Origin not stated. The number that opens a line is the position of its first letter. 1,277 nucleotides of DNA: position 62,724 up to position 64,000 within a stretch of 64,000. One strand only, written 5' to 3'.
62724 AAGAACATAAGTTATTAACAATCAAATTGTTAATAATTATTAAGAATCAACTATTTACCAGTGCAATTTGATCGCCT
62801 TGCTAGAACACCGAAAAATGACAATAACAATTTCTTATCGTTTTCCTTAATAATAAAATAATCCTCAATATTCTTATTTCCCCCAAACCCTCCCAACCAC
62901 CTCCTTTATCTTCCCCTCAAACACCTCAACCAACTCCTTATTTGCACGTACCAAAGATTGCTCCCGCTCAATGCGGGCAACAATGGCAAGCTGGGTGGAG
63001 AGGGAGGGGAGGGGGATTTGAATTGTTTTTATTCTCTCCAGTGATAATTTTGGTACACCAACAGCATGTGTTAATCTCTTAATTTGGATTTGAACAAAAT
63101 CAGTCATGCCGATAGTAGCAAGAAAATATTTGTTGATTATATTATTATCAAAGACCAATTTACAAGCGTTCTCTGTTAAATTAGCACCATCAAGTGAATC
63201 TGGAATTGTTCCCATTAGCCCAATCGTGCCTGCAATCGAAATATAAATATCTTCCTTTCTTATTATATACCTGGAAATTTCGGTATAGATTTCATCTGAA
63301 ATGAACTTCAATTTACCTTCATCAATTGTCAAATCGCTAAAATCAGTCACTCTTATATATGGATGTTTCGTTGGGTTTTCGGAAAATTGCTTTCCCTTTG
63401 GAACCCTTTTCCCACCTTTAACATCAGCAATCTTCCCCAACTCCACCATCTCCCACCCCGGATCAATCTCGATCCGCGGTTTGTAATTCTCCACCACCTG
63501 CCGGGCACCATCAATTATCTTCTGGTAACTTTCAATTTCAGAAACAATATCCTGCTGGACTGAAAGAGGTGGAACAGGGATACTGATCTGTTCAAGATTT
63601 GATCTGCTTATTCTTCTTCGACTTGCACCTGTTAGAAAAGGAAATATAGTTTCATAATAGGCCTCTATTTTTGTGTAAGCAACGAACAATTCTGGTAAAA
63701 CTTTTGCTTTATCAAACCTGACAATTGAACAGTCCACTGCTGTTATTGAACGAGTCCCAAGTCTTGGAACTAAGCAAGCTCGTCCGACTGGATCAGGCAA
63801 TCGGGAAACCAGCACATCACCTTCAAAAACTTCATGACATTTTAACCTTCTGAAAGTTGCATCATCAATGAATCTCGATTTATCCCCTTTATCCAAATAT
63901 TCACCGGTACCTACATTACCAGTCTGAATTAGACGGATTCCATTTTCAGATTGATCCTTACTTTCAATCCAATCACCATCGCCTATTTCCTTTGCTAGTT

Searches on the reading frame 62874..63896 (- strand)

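Call 42: search_protein_families(library=pfam, proteins=[window:62874-63896:-])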
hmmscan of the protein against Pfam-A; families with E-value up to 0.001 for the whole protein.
window:62874-63896:- (340 aa): 1 family
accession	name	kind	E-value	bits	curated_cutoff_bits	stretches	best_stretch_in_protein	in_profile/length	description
PF01420.25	Methylase_S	-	1.2e-26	94.4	22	2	147-311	3-151/168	Type I restriction modification DNA specificity domain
